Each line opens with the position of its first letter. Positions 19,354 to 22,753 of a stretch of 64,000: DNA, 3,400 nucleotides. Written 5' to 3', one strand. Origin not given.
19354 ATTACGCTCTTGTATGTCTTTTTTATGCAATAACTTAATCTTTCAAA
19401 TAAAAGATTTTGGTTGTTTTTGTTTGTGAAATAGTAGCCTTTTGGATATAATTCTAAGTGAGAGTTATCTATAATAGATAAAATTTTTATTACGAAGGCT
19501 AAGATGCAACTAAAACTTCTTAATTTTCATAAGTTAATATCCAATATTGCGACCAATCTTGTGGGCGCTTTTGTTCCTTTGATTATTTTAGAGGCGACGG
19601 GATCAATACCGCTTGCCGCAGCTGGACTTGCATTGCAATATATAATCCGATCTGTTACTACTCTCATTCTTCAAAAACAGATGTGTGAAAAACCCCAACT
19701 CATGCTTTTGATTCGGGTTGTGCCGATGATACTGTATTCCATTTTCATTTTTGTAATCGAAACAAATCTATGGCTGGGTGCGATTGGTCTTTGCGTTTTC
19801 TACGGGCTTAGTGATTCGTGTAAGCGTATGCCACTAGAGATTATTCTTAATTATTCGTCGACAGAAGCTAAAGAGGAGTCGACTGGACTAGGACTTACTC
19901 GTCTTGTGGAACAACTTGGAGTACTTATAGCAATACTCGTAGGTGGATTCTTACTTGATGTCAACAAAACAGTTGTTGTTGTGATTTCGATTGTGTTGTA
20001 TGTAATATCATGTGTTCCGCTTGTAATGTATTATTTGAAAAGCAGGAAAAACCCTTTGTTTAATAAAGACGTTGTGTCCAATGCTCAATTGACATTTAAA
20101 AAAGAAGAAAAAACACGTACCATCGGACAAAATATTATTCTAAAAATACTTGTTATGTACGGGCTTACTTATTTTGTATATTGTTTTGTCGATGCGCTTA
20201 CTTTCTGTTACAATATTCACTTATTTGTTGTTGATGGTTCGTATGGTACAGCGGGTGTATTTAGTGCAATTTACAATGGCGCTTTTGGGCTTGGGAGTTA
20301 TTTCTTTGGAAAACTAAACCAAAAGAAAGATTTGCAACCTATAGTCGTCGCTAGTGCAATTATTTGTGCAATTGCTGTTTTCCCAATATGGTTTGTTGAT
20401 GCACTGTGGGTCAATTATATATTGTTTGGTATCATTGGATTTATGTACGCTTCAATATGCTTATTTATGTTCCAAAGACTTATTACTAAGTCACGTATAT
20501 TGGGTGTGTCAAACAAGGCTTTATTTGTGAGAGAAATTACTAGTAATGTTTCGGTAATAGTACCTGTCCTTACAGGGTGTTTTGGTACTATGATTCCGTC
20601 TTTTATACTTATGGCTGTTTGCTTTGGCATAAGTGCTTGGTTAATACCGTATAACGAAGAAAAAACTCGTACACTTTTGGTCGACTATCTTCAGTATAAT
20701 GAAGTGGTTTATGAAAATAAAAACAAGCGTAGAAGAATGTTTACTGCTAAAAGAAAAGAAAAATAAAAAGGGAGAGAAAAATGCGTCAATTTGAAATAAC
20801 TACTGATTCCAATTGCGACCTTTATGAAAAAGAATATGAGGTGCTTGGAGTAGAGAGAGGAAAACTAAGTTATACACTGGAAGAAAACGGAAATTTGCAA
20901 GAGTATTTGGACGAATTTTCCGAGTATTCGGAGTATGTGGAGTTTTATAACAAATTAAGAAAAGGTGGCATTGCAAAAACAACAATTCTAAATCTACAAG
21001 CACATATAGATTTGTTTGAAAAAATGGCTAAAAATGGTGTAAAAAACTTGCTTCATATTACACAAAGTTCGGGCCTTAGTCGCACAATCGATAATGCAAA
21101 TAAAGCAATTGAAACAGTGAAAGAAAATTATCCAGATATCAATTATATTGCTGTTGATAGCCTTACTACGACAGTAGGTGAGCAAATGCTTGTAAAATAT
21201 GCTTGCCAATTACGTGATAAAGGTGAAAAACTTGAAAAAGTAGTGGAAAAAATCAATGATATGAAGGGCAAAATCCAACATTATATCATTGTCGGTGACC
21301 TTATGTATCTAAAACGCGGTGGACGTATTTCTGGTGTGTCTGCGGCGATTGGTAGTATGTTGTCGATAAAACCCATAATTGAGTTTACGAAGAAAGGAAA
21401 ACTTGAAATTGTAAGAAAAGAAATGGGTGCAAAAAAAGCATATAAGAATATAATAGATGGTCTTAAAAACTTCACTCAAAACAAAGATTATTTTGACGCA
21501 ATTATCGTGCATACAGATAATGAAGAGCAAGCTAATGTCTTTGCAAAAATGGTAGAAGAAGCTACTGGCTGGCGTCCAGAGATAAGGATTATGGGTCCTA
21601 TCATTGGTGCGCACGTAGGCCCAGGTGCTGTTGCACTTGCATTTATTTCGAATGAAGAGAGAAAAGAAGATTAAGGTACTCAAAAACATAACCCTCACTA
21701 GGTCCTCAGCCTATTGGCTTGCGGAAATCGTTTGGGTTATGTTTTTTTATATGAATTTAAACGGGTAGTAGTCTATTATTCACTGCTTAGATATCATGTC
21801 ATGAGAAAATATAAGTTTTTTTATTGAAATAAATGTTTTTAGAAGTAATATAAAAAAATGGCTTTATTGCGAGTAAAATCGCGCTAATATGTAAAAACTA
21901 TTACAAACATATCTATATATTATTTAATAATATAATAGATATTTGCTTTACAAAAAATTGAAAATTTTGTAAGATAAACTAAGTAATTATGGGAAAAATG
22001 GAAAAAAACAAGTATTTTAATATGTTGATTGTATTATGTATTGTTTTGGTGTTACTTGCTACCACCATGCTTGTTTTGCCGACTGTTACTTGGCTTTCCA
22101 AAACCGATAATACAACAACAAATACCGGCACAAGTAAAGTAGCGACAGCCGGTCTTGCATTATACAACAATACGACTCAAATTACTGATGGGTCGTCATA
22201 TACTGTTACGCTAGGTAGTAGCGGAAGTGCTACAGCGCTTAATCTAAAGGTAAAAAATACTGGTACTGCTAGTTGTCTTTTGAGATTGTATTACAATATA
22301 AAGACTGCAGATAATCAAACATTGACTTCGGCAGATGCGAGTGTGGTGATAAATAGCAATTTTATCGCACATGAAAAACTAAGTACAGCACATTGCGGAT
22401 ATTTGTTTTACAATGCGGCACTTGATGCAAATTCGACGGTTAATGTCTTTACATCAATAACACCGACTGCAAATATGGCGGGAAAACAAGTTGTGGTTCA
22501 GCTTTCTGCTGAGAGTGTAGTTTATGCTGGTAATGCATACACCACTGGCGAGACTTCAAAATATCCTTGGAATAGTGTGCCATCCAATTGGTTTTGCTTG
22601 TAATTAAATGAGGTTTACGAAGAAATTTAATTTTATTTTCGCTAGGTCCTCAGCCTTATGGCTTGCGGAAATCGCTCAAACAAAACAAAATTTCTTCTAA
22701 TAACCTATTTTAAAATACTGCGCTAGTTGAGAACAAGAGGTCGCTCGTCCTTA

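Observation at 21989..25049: Operon of four paralogous TasA/camelysin-like proteins without a SipW peptidase: candidate fibre system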

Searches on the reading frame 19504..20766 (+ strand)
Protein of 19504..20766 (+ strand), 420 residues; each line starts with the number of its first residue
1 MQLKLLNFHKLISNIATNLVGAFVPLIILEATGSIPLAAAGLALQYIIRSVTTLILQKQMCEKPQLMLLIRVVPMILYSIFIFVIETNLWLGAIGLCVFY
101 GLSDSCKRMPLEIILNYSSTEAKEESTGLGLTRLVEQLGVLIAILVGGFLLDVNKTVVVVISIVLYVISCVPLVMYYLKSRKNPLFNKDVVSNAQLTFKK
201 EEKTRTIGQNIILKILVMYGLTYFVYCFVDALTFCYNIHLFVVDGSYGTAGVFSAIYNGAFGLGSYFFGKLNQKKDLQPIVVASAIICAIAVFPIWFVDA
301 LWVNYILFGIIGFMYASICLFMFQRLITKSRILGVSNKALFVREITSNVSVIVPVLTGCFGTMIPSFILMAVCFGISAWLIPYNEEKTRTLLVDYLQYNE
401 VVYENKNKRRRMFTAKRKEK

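Call 3: search_protein_families(library=pfam, proteins=[window:19504-20766:+], max_evalue=1)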
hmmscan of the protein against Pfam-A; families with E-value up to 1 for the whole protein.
window:19504-20766:+ (420 aa): 3 families
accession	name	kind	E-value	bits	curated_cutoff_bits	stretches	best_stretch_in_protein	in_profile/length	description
PF07690.21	MFS_1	-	1.6e-12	47.4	33.4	1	12-328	7-320/347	Major Facilitator Superfamily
PF24905.1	TTC3_9th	-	0.042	14.1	27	1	40-60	37-57/60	TTC3, helical domain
PF05434.16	Tmemb_9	-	0.093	13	28.6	1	155-204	48-96/145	TMEM9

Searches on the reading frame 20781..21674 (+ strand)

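Call 3: search_protein_families(library=pfam, proteins=[window:20781-21674:+], max_evalue=1)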
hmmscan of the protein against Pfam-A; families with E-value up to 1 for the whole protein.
window:20781-21674:+ (297 aa): 6 families
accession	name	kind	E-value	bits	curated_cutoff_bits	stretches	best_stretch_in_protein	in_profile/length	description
PF02645.21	DegV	-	2.8e-62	211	27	1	4-290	2-279/280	Uncharacterised protein, DegV family COG1307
PF24090.1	DUF7375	-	0.029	15.1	27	1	73-114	6-48/118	Family of unknown function (DUF7375)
PF04577.19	Glyco_transf_61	-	0.038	14.7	27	1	88-136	59-107/137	Glycosyltransferase 61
PF02899.23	Phage_int_SAM_1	-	0.043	14.5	22.3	1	54-97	3-47/83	Phage integrase, N-terminal SAM-like domain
PF25569.1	TPR_ZFYVE26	-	0.23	12.2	27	1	124-174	39-83/123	ZFYVE26-like, TPR repeats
PF24024.1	DUF7336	-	0.51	10.7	25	1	102-126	23-47/60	Domain of unknown function (DUF7336)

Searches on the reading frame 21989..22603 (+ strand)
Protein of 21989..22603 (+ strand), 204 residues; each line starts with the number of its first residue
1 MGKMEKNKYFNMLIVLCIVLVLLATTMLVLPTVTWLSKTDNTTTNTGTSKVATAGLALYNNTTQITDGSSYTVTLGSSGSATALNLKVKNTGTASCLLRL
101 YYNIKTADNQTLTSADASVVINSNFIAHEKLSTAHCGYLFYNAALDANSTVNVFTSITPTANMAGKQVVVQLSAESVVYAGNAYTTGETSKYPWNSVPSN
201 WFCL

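Call 3: search_protein_families(library=pfam, proteins=[window:21989-22603:+], max_evalue=1)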
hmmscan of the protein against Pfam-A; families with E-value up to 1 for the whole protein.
window:21989-22603:+ (204 aa): 1 family
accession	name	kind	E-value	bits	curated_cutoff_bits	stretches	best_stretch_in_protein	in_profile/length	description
PF20970.2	MASE10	-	0.28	11.5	27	1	7-47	135-176/186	MASE10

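Call 4: search_protein_families(library=ncbifam, proteins=[window:21989-22603:+], max_evalue=1)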
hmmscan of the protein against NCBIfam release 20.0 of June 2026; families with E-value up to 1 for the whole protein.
window:21989-22603:+ (204 aa): 3 families
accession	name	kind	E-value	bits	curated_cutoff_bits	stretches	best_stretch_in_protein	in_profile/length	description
NF040999.1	pilin_ComGC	equivalog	0.019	15.2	75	1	11-61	8-55/84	competence type IV pilus major pilin ComGC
NF045993.1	MAG0130_MAG3770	subfamily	0.063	13.2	85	1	3-32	12-41/140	MAG0130/MAG3770 family membrane protein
NF007558.0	PRK10179.1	equivalog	0.11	12.2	339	1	12-43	19-50/217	formate dehydrogenase-N subunit gamma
